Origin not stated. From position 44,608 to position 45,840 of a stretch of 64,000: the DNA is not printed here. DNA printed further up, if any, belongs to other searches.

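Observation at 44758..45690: FolB-dUTPase fusion: candidate for the missing dihydroneopterin-triphosphate pyrophosphatase in folate synthesis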

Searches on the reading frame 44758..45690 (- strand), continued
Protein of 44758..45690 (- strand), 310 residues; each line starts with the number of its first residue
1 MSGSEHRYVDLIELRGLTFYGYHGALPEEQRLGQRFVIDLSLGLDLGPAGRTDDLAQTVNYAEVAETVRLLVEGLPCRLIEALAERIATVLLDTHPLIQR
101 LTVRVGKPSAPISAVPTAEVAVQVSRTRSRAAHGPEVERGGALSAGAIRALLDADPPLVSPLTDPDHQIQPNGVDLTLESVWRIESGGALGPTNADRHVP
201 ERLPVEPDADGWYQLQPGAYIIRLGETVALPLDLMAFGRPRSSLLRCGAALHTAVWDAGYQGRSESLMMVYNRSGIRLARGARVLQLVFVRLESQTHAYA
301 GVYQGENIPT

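Call 30: search_protein_families(library=pfam, proteins=[L014:5039-6487:-, L014:7384-7704:-, L014:9005-9445:+, L014:9477-10283:+, L014:10337-11011:+, L041:5966-6925:+, L041:7914-8375:+, L041:2889-4343:+, L005:1174-3219:+, L005:3286-5664:+], max_evalue=0.001)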
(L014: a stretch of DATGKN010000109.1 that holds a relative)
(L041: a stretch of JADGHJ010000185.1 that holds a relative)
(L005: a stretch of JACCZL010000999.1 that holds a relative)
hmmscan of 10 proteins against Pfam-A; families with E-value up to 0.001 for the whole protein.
L014:5039-6487:- (482 aa): 2 families
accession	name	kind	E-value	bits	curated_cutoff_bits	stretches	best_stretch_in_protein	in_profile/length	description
PF01979.26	Amidohydro_1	-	4e-26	92.5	25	1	55-429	2-345/345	Amidohydrolase family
PF07969.17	Amidohydro_3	-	6.4e-16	59.3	29.7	2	216-427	264-469/472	Amidohydrolase family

L014:7384-7704:- (106 aa): 0 families

L014:9005-9445:+ (146 aa): 1 family
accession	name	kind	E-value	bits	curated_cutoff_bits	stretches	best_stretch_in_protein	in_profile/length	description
PF00903.31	Glyoxalase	-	2.7e-06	28.2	20.6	1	30-142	2-121/121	Glyoxalase/Bleomycin resistance protein/Dioxygenase superfamily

L014:9477-10283:+ (268 aa): 1 family
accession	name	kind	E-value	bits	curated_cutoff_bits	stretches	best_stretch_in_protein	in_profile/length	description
PF00459.30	Inositol_P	-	5.8e-45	154.3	27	1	6-255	3-267/271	Inositol monophosphatase family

L014:10337-11011:+ (224 aa): 1 family
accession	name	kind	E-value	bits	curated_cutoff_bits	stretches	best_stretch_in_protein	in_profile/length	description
PF03992.22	ABM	-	1.1e-15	58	23.1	2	14-82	1-68/78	Antibiotic biosynthesis monooxygenase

L041:5966-6925:+ (319 aa): 2 families
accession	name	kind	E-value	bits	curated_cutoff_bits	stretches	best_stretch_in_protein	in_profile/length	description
PF02558.23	ApbA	-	2.6e-29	102.2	22.2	1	3-147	1-149/150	Ketopantoate reductase PanE/ApbA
PF08546.17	ApbA_C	-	3.7e-23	82.7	22.7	1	174-316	2-125/125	Ketopantoate reductase PanE/ApbA C terminal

L041:7914-8375:+ (153 aa): 1 family
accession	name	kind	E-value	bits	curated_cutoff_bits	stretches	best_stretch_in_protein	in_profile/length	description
PF00903.31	Glyoxalase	-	3.7e-05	24.5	20.6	1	37-149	2-121/121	Glyoxalase/Bleomycin resistance protein/Dioxygenase superfamily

L041:2889-4343:+ (484 aa): 0 families

L005:1174-3219:+ (681 aa): 2 families
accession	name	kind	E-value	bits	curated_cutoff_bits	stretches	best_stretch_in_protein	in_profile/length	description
PF04294.18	VanW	-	3.8e-34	117.4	27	1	394-530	2-129/130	VanW like protein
PF12229.13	PG_binding_4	-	1.1e-17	64.8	22.1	2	112-221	1-107/117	Putative peptidoglycan binding domain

L005:3286-5664:+ (792 aa): 3 families
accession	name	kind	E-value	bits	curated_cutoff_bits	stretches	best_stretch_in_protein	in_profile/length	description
PF02738.23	MoCoBD_1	-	4.6e-77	258.8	27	1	195-432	3-244/244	Molybdopterin cofactor-binding domain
PF20256.3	MoCoBD_2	-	1.8e-69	234.8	27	1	462-722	12-283/283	Molybdopterin cofactor-binding domain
PF01315.27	Ald_Xan_dh_C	-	8.6e-26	90.8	31.3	1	46-150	1-109/110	Aldehyde oxidase and xanthine dehydrogenase, a/b hammerhead domain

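Call 43: predict_structure(alignment_id=A2)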
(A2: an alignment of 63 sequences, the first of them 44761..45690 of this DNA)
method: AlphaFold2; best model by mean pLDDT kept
length: 310 residues; sequences in the alignment: 63
mean_pLDDT: 88.5   pTM: 0.58
mean pLDDT of the five models: 88.5, 88.2, 88.1, 87.7, 85.9
residues with pLDDT >= 90: 217; 70-90: 56; 50-70: 25; < 50: 12
segments of 3 or more residues with pLDDT < 50: 1-3, 131-133, 307-310
pLDDT, mean of each block of 10 residues (from residue 1): 61 97 90 94 93 91 95 94 96 93 88 72 89 55 93 95 96 96 91 83 96 98 96 94 94 85 94 98 96 81 49
secondary structure, 60 per line:
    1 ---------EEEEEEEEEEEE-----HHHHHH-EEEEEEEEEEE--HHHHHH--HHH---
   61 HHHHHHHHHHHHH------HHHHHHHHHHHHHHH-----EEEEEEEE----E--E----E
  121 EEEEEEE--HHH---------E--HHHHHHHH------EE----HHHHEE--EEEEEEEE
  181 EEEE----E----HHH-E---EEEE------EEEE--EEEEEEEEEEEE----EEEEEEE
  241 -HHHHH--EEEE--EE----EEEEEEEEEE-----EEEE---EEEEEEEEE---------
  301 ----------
elements in order: E10-21 H27-32 E34-44 H47-52 H61-73 H80-94 E100-107 E120-127 H145-152 H165-168 E173-184 E202-205 E212-215 E218-229 E234-240 H242-246 E249-252 E261-270 E276-279 E283-291

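Call 46: fold_search(model_id=the predicted structure, library=pdb)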
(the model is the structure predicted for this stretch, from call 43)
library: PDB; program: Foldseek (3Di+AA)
matches with E <= 10: 1056; with E <= 0.001: 219
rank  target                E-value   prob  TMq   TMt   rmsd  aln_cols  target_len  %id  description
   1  5far_B                6.7e-13  1.00  0.36  0.92   1.4       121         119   45  Crystal structure of dihydroneopterin aldolase from Bacillus anthracis complex with 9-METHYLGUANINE (released 2016-01-13)
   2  5f3m_A                9.8e-13  1.00  0.36  0.91   1.4       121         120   45  Crystal structure of dihydroneopterin aldolase from Bacillus anthracis complexed with L-neopterin at 1.5 Angstroms res (released 2015-12-23)
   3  5far_A                2.0e-12  1.00  0.36  0.93   1.4       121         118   45  Crystal structure of dihydroneopterin aldolase from Bacillus anthracis complex with 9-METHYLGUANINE (released 2016-01-13)
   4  1sql_A                5.4e-12  1.00  0.37  0.94   1.4       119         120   35  Crystal structure of 7,8-dihydroneopterin aldolase in complex with guanine (released 2004-06-08)
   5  1sql_J                5.4e-12  1.00  0.37  0.91   1.5       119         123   35  Crystal structure of 7,8-dihydroneopterin aldolase in complex with guanine (released 2004-06-08)
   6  1nbu_C                5.4e-12  1.00  0.36  0.92   1.4       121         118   41  7,8-Dihydroneopterin Aldolase Complexed with Product From Mycobacterium Tuberculosis (released 2004-01-13)
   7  1dhn                  9.9e-12  1.00  0.36  0.90   1.3       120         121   41  1.65 ANGSTROM RESOLUTION STRUCTURE OF 7,8-DIHYDRONEOPTERIN ALDOLASE FROM STAPHYLOCOCCUS AUREUS (released 1999-04-20)
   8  1nbu_B                1.2e-11  1.00  0.36  0.91   1.5       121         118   41  7,8-Dihydroneopterin Aldolase Complexed with Product From Mycobacterium Tuberculosis (released 2004-01-13)
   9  1sql_P                1.6e-11  1.00  0.37  0.92   1.4       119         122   35  Crystal structure of 7,8-dihydroneopterin aldolase in complex with guanine (released 2004-06-08)
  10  1sql_C                1.7e-11  1.00  0.37  0.93   1.5       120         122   35  Crystal structure of 7,8-dihydroneopterin aldolase in complex with guanine (released 2004-06-08)
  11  1sql_B                2.6e-11  1.00  0.37  0.93   1.4       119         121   35  Crystal structure of 7,8-dihydroneopterin aldolase in complex with guanine (released 2004-06-08)
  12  1nbu_A                2.8e-11  1.00  0.36  0.92   1.4       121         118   41  7,8-Dihydroneopterin Aldolase Complexed with Product From Mycobacterium Tuberculosis (released 2004-01-13)
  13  2cg8_C                3.0e-10  1.00  0.35  0.43   2.2       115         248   28  The bifunctional dihydroneopterin aldolase 6-hydroxymethyl-7,8- dihydropterin synthase from Streptococcus pneumoniae (released 2006-06-21)
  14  2yzj_A                6.4e-10  1.00  0.44  0.82   2.4       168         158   24  Crystal structure of dCTP deaminase from Sulfolobus tokodaii (released 2007-11-06)
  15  7su7_B                1.2e-09  1.00  0.36  0.92   1.7       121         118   26  Dihydroneopterin aldolase (DHNA) from Yersinia pestis co-crystallized with product (released 2022-12-28)
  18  4xjc_F                1.5e-09  1.00  0.45  0.80   2.7       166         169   30  dCTP deaminase-dUTPase from Bacillus halodurans (released 2015-03-18)
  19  2cg8_D                1.7e-09  1.00  0.33  0.41   2.4       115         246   27  The bifunctional dihydroneopterin aldolase 6-hydroxymethyl-7,8- dihydropterin synthase from Streptococcus pneumoniae (released 2006-06-21)
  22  4xjc_A                2.1e-09  1.00  0.45  0.76   3.2       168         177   29  dCTP deaminase-dUTPase from Bacillus halodurans (released 2015-03-18)
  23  2zdc_A                2.1e-09  1.00  0.41  0.84   2.3       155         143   22  Crystal structure of dUTPase from Sulfolobus tokodaii (released 2008-05-27)
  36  2cg8_A                8.9e-09  1.00  0.32  0.41   2.5       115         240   27  The bifunctional dihydroneopterin aldolase 6-hydroxymethyl-7,8- dihydropterin synthase from Streptococcus pneumoniae (released 2006-06-21)
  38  2cg8_B                1.2e-08  1.00  0.33  0.41   2.3       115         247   28  The bifunctional dihydroneopterin aldolase 6-hydroxymethyl-7,8- dihydropterin synthase from Streptococcus pneumoniae (released 2006-06-21)
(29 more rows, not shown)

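Call 54: search_protein_representatives(alignment_id=A2)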
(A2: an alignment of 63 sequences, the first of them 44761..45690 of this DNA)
Query: 63 sequences, 314 profile positions. Proteins with E-value up to 0.001 (for the whole library): 19099; up to 1e-10: 7597; up to 1e-30: 277. The best 150 are listed.
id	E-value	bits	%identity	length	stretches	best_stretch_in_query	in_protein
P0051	4.1e-147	506.0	-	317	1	1-312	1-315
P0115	6.0e-72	259.1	-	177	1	139-311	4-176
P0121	1.5e-70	254.5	-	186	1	140-312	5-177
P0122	4.2e-61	223.4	-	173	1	143-313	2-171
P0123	7.5e-59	216.0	-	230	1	138-309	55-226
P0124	4.3e-58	213.5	-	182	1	140-311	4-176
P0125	1.1e-57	212.2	-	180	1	144-308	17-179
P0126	3.0e-57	210.8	-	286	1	145-312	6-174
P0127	1.4e-56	208.6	-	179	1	145-312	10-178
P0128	1.5e-56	208.5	-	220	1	138-312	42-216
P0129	3.9e-56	207.1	-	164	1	145-306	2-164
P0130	4.4e-56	206.9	-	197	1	136-312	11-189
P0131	9.5e-56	205.8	-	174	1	145-310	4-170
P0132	1.3e-55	205.5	-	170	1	143-310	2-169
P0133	3.1e-55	204.1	-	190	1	138-312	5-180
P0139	3.1e-49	184.5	-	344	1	129-313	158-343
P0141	7.6e-48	179.9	-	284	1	140-311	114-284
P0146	1.3e-46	175.8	-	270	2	1-106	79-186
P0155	6.9e-44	166.9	-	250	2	208-312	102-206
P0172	2.4e-41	158.6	-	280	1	19-197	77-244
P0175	6.9e-41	157.0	-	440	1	144-309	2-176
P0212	6.6e-38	147.2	-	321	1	179-294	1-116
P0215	1.7e-37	145.9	-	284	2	2-105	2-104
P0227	6.0e-37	144.1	-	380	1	164-312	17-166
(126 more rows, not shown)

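Call 55: search_protein_families(library=pfam, proteins=[P0139, P0141, P0146, P0172, P0175, P0227, P0126, P0212, P0215, P0155], max_evalue=0.001)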
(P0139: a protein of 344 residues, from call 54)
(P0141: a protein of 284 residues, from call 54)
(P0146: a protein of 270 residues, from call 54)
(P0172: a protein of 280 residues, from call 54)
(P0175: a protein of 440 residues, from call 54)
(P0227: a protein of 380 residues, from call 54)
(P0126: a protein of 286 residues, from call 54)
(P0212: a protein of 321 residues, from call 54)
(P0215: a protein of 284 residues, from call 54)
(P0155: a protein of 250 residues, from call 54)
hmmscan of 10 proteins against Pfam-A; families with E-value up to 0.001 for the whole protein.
P0139 (344 aa): 3 families
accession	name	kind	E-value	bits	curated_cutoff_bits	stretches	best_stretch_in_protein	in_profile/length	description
PF01220.24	DHquinase_II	-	6.3e-51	172.2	23.3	1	6-141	1-136/138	Dehydroquinase class II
PF22769.1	DCD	-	8.9e-22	78.3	27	1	175-323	2-152/153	dCTP deaminase-like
PF00692.24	dUTPase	-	9.7e-09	35.5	22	1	243-339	23-119/129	dUTPase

P0141 (284 aa): 3 families
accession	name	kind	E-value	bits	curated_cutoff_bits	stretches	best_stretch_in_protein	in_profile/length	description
PF01980.22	TrmO_N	-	3.2e-28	98.7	26.8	1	10-113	11-116/116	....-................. O N-terminal domain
PF22769.1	DCD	-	3.3e-22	79.7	27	1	119-266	1-152/153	dCTP deaminase-like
PF00692.24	dUTPase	-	2.1e-05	24.7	22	1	205-272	42-109/129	dUTPase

P0146 (270 aa): 1 family
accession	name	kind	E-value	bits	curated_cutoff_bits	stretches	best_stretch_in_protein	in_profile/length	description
PF02152.23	FolB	-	1.4e-51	174.2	31.8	2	82-189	1-106/113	Dihydroneopterin aldolase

P0172 (280 aa): 1 family
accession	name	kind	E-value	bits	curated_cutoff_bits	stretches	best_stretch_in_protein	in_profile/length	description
PF02152.23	FolB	-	4.8e-27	95.1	31.8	1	77-173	16-112/113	Dihydroneopterin aldolase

P0175 (440 aa): 3 families
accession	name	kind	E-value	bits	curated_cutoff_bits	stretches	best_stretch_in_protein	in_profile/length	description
PF22769.1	DCD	-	7.9e-24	84.9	27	1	3-159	1-151/153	dCTP deaminase-like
PF00692.24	dUTPase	-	1.4e-09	38.2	22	1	85-184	29-127/129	dUTPase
PF06559.16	DCD_N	-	8.3e-06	26.2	21.4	1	3-158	4-160/164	2'-deoxycytidine 5'-triphosphate deaminase (DCD) N-terminal domain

P0227 (380 aa): 2 families
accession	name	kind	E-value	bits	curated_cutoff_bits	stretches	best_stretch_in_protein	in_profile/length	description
PF22769.1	DCD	-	3.5e-21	76.3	27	1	19-147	19-152/153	dCTP deaminase-like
PF00692.24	dUTPase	-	8.5e-11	42.2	22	1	72-150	28-106/129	dUTPase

P0126 (286 aa): 3 families
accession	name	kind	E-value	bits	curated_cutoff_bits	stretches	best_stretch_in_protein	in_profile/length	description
PF22769.1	DCD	-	4.5e-22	79.2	27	1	7-155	2-152/153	dCTP deaminase-like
PF06108.18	DUF952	-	3.7e-17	62.4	23.7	1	185-270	4-89/90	Protein of unknown function (DUF952)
PF00692.24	dUTPase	-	4e-06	27.1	22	1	83-162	31-110/129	dUTPase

P0212 (321 aa): 7 families
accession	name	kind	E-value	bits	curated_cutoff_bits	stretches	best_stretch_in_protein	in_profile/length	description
PF22769.1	DCD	-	4.7e-16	59.7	27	1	27-115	60-151/153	dCTP deaminase-like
PF01266.30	DAO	-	7.4e-15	55.8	27.9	1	149-250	1-97/353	FAD dependent oxidoreductase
PF00692.24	dUTPase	-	8e-06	26.1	22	1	46-118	33-105/129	dUTPase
PF01946.23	Thi4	-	5.2e-05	23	26.2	1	147-188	17-58/235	Thi4 family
PF13450.12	NAD_binding_8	-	0.00017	22.3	21.9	1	152-187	1-35/68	NAD(P)-binding Rossmann-like domain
PF01494.25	FAD_binding_3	-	0.00024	20.9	22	1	149-186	3-39/349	FAD binding domain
PF00890.30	FAD_binding_2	-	0.00056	19.7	20.4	1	149-200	1-51/414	FAD binding domain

P0215 (284 aa): 2 families
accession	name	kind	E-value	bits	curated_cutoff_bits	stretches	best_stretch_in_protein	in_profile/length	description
PF02152.23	FolB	-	8.8e-58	194.1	31.8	2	118-227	1-111/113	Dihydroneopterin aldolase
PF14375.11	Cys_rich_CWC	-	2.9e-06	28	24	1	236-278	1-48/50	Cysteine-rich CWC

P0155 (250 aa): 1 family
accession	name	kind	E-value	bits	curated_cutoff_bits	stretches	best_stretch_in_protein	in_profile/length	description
PF22769.1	DCD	-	4.5e-12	46.8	27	1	102-182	63-146/153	dCTP deaminase-like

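Call 57: find_encoding_contigs(protein=P0076, flank=3000, max_places=2)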
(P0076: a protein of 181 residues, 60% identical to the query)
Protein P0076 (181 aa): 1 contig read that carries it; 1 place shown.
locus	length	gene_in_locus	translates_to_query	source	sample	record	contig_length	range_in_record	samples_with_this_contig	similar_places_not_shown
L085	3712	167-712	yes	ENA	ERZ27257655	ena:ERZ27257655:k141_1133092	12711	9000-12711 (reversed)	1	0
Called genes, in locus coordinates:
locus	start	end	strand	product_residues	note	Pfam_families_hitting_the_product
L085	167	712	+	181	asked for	PF22769:DCD, PF00692:dUTPase (weak)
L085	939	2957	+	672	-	PF12229:PG_binding_4, PF04294:VanW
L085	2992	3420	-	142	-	-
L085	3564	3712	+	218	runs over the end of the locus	PF03070:TENA_THI-4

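Call 58: find_encoding_contigs(protein=P0088, flank=3000, max_places=2)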
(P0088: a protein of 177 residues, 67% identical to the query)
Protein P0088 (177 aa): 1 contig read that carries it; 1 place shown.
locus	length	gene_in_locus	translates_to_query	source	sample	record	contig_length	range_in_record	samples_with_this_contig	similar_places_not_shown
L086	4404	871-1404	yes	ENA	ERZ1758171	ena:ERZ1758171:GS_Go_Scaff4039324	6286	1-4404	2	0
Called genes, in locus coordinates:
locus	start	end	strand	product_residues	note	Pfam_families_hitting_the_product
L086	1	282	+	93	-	?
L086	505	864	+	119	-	PF02152:FolB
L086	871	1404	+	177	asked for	PF06559:DCD_N (weak), PF22769:DCD, PF00692:dUTPase (weak)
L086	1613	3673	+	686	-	PF12229:PG_binding_4, PF04294:VanW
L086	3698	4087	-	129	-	-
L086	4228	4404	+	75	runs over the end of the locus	-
